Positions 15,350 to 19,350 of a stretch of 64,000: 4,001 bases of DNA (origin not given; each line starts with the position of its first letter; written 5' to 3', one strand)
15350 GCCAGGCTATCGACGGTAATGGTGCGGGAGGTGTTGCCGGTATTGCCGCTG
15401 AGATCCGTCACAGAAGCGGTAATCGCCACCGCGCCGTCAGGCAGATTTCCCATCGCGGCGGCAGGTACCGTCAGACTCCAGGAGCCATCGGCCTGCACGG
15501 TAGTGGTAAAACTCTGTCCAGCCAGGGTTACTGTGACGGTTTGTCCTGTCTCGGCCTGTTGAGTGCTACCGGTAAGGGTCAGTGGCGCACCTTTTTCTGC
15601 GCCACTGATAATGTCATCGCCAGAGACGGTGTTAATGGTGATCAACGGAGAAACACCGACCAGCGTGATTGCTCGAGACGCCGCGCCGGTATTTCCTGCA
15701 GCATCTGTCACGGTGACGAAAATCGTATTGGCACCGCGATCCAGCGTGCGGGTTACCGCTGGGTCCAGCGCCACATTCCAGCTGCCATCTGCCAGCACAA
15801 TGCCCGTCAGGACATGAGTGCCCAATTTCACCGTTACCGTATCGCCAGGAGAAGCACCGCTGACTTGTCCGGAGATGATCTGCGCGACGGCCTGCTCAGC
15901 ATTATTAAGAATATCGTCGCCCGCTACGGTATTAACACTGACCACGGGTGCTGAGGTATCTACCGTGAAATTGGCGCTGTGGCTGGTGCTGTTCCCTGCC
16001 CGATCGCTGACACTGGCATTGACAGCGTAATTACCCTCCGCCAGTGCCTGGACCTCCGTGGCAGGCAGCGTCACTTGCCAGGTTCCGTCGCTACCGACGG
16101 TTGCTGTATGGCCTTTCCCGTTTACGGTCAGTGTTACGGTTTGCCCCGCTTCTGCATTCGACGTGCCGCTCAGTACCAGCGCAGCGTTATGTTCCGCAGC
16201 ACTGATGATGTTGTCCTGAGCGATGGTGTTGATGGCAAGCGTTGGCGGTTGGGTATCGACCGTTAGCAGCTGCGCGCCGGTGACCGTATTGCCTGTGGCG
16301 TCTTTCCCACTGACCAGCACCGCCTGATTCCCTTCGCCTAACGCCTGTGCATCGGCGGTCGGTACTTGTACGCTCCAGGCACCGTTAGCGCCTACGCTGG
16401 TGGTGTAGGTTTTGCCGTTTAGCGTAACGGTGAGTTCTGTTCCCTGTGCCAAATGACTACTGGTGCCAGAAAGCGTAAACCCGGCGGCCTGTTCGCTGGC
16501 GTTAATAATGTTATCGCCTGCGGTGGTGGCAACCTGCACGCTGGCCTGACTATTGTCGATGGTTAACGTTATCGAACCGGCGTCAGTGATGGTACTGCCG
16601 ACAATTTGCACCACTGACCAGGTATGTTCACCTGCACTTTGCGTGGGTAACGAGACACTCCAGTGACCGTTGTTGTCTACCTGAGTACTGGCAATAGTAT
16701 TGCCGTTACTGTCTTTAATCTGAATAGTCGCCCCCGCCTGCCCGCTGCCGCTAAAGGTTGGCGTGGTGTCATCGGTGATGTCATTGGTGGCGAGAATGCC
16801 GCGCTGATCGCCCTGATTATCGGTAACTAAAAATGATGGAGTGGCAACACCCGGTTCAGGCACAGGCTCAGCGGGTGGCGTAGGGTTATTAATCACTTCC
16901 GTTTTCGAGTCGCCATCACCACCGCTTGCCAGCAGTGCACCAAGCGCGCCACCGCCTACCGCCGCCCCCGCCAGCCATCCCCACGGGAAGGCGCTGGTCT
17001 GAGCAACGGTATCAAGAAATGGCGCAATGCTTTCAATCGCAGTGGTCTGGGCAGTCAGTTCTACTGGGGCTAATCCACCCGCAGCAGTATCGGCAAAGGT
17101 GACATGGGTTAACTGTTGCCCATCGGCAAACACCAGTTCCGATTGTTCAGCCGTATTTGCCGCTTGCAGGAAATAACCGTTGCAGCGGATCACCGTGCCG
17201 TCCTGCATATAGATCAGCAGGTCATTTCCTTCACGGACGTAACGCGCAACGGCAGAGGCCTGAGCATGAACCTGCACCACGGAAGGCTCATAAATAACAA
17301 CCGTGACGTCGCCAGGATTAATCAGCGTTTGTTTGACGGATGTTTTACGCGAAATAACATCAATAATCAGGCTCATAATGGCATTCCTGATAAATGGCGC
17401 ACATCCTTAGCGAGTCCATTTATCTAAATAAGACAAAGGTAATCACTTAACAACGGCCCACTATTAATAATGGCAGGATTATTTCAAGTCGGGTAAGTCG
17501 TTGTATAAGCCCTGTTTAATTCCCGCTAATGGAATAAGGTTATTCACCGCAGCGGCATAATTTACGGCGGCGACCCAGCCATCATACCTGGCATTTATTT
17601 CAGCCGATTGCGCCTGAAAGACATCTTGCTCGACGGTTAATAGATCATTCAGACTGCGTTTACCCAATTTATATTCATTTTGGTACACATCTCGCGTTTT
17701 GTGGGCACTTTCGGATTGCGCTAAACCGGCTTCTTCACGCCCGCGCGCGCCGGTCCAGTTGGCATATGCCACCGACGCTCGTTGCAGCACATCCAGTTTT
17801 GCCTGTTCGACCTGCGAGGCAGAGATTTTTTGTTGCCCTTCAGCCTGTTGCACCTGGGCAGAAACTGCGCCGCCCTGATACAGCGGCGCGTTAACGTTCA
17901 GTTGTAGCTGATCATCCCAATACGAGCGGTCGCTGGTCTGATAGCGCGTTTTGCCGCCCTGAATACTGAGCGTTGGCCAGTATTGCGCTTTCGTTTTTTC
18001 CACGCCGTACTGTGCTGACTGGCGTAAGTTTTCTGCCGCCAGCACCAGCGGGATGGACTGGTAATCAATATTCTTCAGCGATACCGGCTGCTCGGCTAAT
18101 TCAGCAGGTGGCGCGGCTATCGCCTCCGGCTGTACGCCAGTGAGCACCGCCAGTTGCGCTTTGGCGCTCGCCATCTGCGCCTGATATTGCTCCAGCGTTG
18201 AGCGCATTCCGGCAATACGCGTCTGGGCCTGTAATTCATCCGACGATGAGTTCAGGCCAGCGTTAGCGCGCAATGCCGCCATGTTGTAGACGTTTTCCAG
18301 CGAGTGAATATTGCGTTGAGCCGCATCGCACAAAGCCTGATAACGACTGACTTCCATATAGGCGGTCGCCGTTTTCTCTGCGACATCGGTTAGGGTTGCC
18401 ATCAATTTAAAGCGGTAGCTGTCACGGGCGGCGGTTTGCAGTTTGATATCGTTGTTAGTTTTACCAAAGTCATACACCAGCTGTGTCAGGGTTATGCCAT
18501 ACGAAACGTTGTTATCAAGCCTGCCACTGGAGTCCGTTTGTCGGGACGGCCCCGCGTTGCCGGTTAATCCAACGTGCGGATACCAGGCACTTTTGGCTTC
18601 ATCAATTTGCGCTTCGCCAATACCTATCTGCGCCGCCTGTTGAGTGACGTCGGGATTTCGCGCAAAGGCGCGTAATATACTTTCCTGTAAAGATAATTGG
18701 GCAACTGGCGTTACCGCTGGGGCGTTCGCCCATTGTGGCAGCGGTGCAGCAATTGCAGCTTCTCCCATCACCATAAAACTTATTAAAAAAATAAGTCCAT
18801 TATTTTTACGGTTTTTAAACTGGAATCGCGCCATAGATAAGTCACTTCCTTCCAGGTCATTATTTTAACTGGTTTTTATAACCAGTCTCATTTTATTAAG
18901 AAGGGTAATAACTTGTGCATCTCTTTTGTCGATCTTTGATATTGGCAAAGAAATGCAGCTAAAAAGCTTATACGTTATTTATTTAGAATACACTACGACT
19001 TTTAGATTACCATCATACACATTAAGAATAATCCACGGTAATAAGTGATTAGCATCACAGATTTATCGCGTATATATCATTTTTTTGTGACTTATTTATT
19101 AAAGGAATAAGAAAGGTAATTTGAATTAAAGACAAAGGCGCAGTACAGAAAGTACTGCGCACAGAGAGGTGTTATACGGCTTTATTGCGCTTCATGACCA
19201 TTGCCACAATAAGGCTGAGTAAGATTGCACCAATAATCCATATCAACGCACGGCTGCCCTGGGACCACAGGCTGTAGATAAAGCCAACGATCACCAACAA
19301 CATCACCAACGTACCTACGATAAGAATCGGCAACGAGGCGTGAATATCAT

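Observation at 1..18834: Accessory island at the ybaT junction: TolC-family OMP gene plus a giant Ig-repeat adhesin gene of at least 5,792 codons (putative T1SS adhesin system, truncated by the window)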

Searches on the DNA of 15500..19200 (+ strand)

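Call 4: search_dna_similar(query=window:15500-19200:+, collection=ecoli_genomes, mode=near, max_rows=25)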
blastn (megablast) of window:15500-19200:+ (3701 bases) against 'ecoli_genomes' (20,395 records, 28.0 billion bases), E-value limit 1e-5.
Records with a match: 999; places in all: 999; records where one place covers at least 80% of the query: 957.
Genomes with a match: 999 of 5426; with a place that covers at least 80% of the query: 957. Places per genome that has any: lowest 1, median 1, highest 1. On chromosomes: 999 places; on plasmids: 0.
Best place of each record, by identity: 95-99% 823; 90-95% 167; 80-90% 9.
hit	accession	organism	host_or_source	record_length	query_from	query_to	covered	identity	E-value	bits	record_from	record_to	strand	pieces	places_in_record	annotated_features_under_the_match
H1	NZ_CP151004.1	Escherichia coli strain 18KM2445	Dog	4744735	1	3701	100%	97.8%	0e+0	6386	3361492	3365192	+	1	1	siiEA: BapA-related adhesin SiiEA | TolC family outer membrane protein | ybaT: APC family permease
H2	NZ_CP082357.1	Escherichia coli strain VCSW7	Top soil and leaf litter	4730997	1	3701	100%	97.8%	0e+0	6375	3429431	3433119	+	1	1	siiEA: BapA-related adhesin SiiEA | TolC family outer membrane protein | ybaT: APC family permease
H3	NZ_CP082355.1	Escherichia coli strain VCSW5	Soil/drain sediment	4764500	1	3701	100%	97.8%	0e+0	6375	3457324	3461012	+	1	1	siiEA: BapA-related adhesin SiiEA | TolC family outer membrane protein | ybaT: APC family permease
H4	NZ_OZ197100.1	Escherichia coli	environment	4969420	1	3701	100%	97.8%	0e+0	6383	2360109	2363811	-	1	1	siiEA: BapA-related adhesin SiiEA | TolC family outer membrane protein | ybaT: APC family permease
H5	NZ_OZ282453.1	Escherichia coli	restricted access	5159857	1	3701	100%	97.8%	0e+0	6381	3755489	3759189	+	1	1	siiEA: BapA-related adhesin SiiEA | TolC family outer membrane protein | ybaT: APC family permease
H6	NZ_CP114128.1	Escherichia coli strain PE164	pig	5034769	1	3701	100%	97.8%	0e+0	6370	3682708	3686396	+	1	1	siiEA: BapA-related adhesin SiiEA | TolC family outer membrane protein | ybaT: APC family permease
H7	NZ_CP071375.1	Escherichia coli strain E105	fish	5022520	1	3701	100%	97.8%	0e+0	6370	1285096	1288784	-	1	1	siiEA: BapA-related adhesin SiiEA | TolC family outer membrane protein | ybaT: APC family permease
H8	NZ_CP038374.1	Escherichia coli O157:H7 strain F3113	beef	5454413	1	3701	100%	97.8%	0e+0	6364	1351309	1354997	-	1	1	siiEA: BapA-related adhesin SiiEA | TolC family outer membrane protein | ybaT: APC family permease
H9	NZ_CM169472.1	Escherichia coli strain ESDR8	hospital sewage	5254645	1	3701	100%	97.8%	0e+0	6364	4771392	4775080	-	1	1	siiEA: BapA-related adhesin SiiEA | TolC family outer membrane protein | ybaT: APC family permease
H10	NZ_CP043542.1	Escherichia coli strain F2_81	Sus scrofa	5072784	1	3701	100%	97.8%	0e+0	6364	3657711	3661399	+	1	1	siiEA: BapA-related adhesin SiiEA | TolC family outer membrane protein | ybaT: APC family permease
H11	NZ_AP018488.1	Escherichia coli O157:H7 strain PV15-279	Homo sapiens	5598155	1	3701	100%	97.8%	0e+0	6362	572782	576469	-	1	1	siiEA: BapA-related adhesin SiiEA | TolC family outer membrane protein | ybaT: APC family permease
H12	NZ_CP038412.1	Escherichia coli O157:H7 strain 493/89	Homo sapiens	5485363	1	3701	100%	97.8%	0e+0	6362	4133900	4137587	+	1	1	siiEA: BapA-related adhesin SiiEA | TolC family outer membrane protein | ybaT: APC family permease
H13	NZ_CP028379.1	Escherichia coli O145 str. RM9872 strain RM9872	Bos taurus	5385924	1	3701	100%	97.7%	0e+0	6359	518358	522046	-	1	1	siiEA: BapA-related adhesin SiiEA | TolC family outer membrane protein | ybaT: APC family permease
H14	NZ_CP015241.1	Escherichia coli strain 2013C-4465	Homo sapiens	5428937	1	3701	100%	97.7%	0e+0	6359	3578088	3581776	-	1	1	siiEA: BapA-related adhesin SiiEA | TolC family outer membrane protein | ybaT: APC family permease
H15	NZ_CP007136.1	Escherichia coli O145:H28 str. RM12581 strain RM12581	lettuce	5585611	1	3701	100%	97.7%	0e+0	6359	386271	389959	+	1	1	siiEA: BapA-related adhesin SiiEA | TolC family outer membrane protein | ybaT: APC family permease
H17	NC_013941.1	Escherichia coli O55:H7 str. CB9615 strain CB9615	Homo sapiens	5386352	1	3701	100%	97.7%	0e+0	6359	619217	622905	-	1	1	siiEA: BapA-related adhesin SiiEA | TolC family outer membrane protein | ybaT: APC family permease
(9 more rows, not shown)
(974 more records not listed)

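Call 6: get_annotated_region(hit=H11, flank=20000)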
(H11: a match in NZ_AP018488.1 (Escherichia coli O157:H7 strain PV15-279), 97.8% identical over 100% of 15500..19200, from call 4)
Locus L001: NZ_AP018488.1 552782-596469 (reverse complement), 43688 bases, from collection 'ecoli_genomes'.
description: Escherichia coli O157:H7 strain PV15-279 chromosome, complete genome
organism: Escherichia coli O157:H7 strain PV15-279 (NCBI taxid 83334)
replicon: chromosome; assembly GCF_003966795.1
host: Homo sapiens; source: -; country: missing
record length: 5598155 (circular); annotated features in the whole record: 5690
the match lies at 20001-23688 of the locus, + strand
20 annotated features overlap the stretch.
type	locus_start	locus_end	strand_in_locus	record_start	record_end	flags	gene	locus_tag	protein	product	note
CDS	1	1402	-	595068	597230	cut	-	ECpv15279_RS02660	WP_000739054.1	type I secretion system permease/ATPase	-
CDS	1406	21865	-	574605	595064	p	siiEA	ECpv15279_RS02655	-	BapA-related adhesin SiiEA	internal stop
CDS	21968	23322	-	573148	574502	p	-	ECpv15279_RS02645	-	TolC family outer membrane protein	frameshifted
CDS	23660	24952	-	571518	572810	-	ybaT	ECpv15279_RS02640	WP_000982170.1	APC family permease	-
CDS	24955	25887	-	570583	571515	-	glsA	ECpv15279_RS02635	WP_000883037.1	glutaminase A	-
CDS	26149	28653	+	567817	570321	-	copA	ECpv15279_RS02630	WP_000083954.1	copper-exporting P-type ATPase CopA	-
CDS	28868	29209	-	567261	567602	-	ybaQ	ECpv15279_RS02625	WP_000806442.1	HigA family addiction module antitoxin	-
CDS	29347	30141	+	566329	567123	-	ybaP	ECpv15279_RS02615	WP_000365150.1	TraB/GumN family protein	-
CDS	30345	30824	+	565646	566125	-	ybaK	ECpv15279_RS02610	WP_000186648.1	Cys-tRNA(Pro)/Cys-tRNA(Cys) deacylase YbaK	-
CDS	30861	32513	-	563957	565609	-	ushA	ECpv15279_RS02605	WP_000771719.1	bifunctional UDP-sugar hydrolase/5'-nucleotidase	-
CDS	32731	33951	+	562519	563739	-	fsr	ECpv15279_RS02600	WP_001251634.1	fosmidomycin MFS transporter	-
CDS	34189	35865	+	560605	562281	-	ybaL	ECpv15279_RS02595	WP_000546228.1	YbaL family putative K(+) efflux transporter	-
CDS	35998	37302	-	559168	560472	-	gsk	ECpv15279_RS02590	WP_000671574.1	inosine/guanosine kinase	-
CDS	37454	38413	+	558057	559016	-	aes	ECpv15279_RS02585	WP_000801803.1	acetyl esterase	-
CDS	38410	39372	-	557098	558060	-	hemH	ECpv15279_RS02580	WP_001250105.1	ferrochelatase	-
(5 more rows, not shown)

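Call 9: get_annotated_region(hit=H1, flank=20000)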
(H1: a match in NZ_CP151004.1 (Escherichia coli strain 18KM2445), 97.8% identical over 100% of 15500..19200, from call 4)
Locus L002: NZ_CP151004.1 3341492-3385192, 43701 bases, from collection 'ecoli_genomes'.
description: Escherichia coli strain 18KM2445 chromosome, complete genome
organism: Escherichia coli strain 18KM2445 (NCBI taxid 562)
replicon: chromosome; assembly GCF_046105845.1
host: Dog; source: Secretion Tubus; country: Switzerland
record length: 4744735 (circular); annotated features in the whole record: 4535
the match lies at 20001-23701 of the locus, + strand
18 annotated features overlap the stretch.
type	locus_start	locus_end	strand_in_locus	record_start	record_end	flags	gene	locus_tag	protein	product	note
CDS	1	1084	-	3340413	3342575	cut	-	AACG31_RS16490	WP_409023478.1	type I secretion system permease/ATPase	-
CDS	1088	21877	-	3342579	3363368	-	siiEA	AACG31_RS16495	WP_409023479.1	BapA-related adhesin SiiEA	-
CDS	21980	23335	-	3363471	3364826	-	-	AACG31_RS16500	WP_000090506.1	TolC family outer membrane protein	-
CDS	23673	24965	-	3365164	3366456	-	ybaT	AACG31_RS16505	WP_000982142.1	APC family permease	-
CDS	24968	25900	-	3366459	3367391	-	glsA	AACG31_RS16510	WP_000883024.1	glutaminase A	-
CDS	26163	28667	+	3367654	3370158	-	copA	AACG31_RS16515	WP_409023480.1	copper-exporting P-type ATPase CopA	-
CDS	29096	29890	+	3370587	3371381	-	ybaP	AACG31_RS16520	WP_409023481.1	TraB/GumN family protein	-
CDS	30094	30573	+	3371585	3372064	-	ybaK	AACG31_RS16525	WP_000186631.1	Cys-tRNA(Pro)/Cys-tRNA(Cys) deacylase YbaK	-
CDS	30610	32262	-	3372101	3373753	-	ushA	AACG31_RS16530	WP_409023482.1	bifunctional UDP-sugar hydrolase/5'-nucleotidase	-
CDS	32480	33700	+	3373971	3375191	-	fsr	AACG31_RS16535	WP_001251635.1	fosmidomycin MFS transporter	-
CDS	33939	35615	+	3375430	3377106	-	ybaL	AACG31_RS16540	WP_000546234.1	YbaL family putative K(+) efflux transporter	-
CDS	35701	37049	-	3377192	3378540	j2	-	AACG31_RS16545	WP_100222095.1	IS3-like element IS1397 family transposase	programmed frameshift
CDS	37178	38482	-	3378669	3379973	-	gsk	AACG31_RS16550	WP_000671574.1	inosine/guanosine kinase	-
CDS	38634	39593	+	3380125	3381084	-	aes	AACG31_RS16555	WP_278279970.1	acetyl esterase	-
CDS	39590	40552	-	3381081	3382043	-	hemH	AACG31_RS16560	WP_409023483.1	ferrochelatase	-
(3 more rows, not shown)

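Call 69: search_dna_similar(query=window:16700-17480:+, collection=ecoli_genomes, mode=near, max_rows=14, rows=spread)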
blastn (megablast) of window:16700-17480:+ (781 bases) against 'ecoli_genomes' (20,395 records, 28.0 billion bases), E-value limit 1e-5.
Records with a match: 958; places in all: 958; records where one place covers at least 80% of the query: 957.
Genomes with a match: 958 of 5426; with a place that covers at least 80% of the query: 957. Places per genome that has any: lowest 1, median 1, highest 1. On chromosomes: 958 places; on plasmids: 0.
Best place of each record, by identity: 95-99% 772; 90-95% 25; 80-90% 161.
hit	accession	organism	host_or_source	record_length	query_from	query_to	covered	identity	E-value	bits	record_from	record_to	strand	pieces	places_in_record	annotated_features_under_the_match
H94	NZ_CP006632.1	Escherichia coli PCN033 strain PCN033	-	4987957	1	781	100%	98.7%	0e+0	1387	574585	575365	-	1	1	siiEA: BapA-related adhesin SiiEA | TolC family outer membrane protein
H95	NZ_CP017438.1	Escherichia coli O157:H7 strain 2159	Cattle Hide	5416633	1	781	100%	96.8%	0e+0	1293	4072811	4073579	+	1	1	siiEA: BapA-related adhesin SiiEA | TolC family outer membrane protein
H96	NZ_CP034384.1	Escherichia coli O157:H7 strain FRIK804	Calf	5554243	1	781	100%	96.8%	0e+0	1293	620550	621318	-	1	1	siiEA: BapA-related adhesin SiiEA | TolC family outer membrane protein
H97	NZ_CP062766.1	Escherichia coli O157:H7 strain Z866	Bovine Faeces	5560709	1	781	100%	96.8%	0e+0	1293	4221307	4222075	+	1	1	siiEA: BapA-related adhesin SiiEA | TolC family outer membrane protein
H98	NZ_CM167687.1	Escherichia coli strain NCCP 13907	Homo sapiens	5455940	1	781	100%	96.8%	0e+0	1293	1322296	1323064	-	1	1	siiEA: BapA-related adhesin SiiEA | TolC family outer membrane protein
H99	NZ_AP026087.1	Escherichia coli strain 8_140198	Homo sapiens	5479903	1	781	100%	96.7%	0e+0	1288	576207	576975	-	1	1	siiEA: BapA-related adhesin SiiEA | TolC family outer membrane protein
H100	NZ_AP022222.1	Escherichia coli strain WP8-S17-ESBL-12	-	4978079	1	781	100%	96.1%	0e+0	1266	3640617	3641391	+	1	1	siiEA: BapA-related adhesin SiiEA | TolC family outer membrane protein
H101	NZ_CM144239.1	Escherichia coli strain KK05-19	Homo sapiens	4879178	1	781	100%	96.1%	0e+0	1266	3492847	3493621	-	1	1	siiEA: BapA-related adhesin SiiEA | TolC family outer membrane protein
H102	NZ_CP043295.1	Escherichia coli strain WCHEC040047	Homo sapiens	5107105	1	781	100%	95.9%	0e+0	1260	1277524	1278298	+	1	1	siiEA: BapA-related adhesin SiiEA | TolC family outer membrane protein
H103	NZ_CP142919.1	Escherichia coli strain B19429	Estuary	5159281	1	781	100%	95.9%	0e+0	1260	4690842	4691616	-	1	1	siiEA: BapA-related adhesin SiiEA | TolC family outer membrane protein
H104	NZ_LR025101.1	Escherichia coli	-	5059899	1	781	100%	95.8%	0e+0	1254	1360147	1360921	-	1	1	siiEA: BapA-related adhesin SiiEA | TolC family outer membrane protein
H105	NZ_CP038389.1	Escherichia coli O55:H7 strain DEC5B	Homo sapiens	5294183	1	781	90%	96.5%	0e+0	1155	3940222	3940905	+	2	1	Ig-like domain-containing protein | TolC family outer membrane protein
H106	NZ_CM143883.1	Escherichia coli strain E26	Homo sapiens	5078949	4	781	100%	86.6%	0e+0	846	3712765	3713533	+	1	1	siiEA: BapA-related adhesin SiiEA | TolC family outer membrane protein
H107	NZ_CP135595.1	Escherichia coli strain GDSC2227PM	vegetable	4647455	215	781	73%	96.7%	0e+0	948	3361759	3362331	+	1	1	BapA/Bap/LapF family prefix-like domain-containing protein | type I secretion system permease/ATPase | TolC family outer membrane protein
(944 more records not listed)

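Call 70: get_annotated_region(hit=H94, flank=0)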
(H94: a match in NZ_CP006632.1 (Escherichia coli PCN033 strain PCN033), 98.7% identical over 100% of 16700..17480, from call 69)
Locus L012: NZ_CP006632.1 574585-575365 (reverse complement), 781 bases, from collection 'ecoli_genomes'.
description: Escherichia coli PCN033 chromosome, complete genome
organism: Escherichia coli PCN033 strain PCN033 (NCBI taxid 1001989)
replicon: chromosome; assembly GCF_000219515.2
host: -; source: -; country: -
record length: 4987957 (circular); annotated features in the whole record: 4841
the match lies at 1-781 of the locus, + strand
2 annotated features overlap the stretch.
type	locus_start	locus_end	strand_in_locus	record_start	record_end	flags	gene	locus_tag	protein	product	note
CDS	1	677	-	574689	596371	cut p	siiEA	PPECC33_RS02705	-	BapA-related adhesin SiiEA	frameshifted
CDS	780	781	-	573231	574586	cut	-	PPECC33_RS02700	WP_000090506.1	TolC family outer membrane protein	-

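Call 71: get_annotated_region(hit=H100, flank=0)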
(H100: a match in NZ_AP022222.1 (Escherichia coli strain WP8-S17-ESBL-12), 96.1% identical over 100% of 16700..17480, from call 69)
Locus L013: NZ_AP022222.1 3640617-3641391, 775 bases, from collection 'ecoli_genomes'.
description: Escherichia coli strain WP8-S17-ESBL-12 chromosome, complete genome
organism: Escherichia coli strain WP8-S17-ESBL-12 (NCBI taxid 562)
replicon: chromosome; assembly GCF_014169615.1
host: -; source: -; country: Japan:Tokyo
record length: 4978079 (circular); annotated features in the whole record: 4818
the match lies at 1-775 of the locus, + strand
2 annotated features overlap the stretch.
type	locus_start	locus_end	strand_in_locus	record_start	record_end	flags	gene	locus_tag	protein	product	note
CDS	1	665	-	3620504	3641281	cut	siiEA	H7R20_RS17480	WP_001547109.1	BapA-related adhesin SiiEA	-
CDS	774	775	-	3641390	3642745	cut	-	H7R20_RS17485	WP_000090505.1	TolC family outer membrane protein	-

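Call 72: get_annotated_region(hit=H101, flank=0)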
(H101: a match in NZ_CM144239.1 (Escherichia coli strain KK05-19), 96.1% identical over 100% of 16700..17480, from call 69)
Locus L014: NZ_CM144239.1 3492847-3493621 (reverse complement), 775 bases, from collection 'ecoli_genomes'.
description: Escherichia coli strain KK05-19 chromosome, whole genome shotgun sequence
organism: Escherichia coli strain KK05-19 (NCBI taxid 562)
replicon: chromosome; assembly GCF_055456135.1
host: Homo sapiens; source: stool; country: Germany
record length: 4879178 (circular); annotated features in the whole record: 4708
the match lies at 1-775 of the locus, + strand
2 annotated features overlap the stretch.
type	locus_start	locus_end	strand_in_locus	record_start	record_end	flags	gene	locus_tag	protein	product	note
CDS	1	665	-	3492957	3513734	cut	siiEA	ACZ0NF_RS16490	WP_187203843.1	BapA-related adhesin SiiEA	-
CDS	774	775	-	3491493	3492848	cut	-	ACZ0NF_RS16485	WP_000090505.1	TolC family outer membrane protein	-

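Call 73: get_annotated_region(hit=H102, flank=0)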
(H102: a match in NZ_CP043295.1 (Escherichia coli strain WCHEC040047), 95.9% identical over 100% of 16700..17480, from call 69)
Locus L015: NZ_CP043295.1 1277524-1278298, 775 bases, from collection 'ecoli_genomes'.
description: Escherichia coli strain WCHEC040047 chromosome, complete genome
organism: Escherichia coli strain WCHEC040047 (NCBI taxid 562)
replicon: chromosome; assembly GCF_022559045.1
host: Homo sapiens; source: -; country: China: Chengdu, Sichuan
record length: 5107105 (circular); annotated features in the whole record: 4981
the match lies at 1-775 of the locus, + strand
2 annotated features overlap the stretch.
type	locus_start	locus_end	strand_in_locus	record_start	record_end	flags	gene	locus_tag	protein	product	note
CDS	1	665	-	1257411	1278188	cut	siiEA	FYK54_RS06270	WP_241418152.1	BapA-related adhesin SiiEA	-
CDS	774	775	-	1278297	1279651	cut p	-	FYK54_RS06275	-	TolC family outer membrane protein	frameshifted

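Call 74: get_annotated_region(hit=H103, flank=0)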
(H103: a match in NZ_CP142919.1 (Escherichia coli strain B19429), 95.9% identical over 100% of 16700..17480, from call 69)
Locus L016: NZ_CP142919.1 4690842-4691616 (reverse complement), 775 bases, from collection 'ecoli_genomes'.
description: Escherichia coli strain B19429 chromosome, complete genome
organism: Escherichia coli strain B19429 (NCBI taxid 562)
replicon: chromosome; assembly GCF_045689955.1
host: -; source: Estuary; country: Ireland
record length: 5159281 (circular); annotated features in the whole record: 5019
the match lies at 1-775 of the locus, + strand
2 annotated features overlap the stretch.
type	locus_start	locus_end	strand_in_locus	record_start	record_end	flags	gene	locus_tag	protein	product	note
CDS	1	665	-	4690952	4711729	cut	siiEA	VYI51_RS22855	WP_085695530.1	BapA-related adhesin SiiEA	-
CDS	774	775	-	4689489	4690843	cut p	-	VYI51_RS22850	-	TolC family outer membrane protein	frameshifted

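Call 75: get_annotated_region(hit=H104, flank=0)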
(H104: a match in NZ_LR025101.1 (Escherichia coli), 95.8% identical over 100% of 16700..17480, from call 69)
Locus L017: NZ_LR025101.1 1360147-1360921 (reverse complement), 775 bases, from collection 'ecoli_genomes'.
description: Escherichia coli isolate EC-1639 chromosome 1, complete sequence
organism: Escherichia coli (NCBI taxid 562)
replicon: chromosome; assembly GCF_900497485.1
host: -; source: -; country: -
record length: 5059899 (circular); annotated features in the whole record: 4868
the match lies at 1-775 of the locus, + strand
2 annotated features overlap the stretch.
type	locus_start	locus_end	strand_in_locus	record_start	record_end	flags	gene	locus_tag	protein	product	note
CDS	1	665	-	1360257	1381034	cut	siiEA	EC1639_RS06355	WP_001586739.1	BapA-related adhesin SiiEA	-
CDS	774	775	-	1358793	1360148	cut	-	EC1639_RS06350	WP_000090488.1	TolC family outer membrane protein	-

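Call 76: get_annotated_region(hit=H106, flank=0)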
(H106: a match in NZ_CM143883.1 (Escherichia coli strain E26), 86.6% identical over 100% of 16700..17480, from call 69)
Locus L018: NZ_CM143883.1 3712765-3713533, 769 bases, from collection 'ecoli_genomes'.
description: Escherichia coli strain E26 chromosome, whole genome shotgun sequence
organism: Escherichia coli strain E26 (NCBI taxid 562)
replicon: chromosome; assembly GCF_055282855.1
host: Homo sapiens; source: urine sample; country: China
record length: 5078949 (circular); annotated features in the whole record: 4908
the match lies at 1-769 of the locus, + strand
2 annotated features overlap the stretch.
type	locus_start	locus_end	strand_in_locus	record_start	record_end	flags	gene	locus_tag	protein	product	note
CDS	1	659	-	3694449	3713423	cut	siiEA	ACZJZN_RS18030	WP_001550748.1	BapA-related adhesin SiiEA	-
CDS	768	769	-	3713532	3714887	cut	-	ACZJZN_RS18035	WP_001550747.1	TolC family outer membrane protein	-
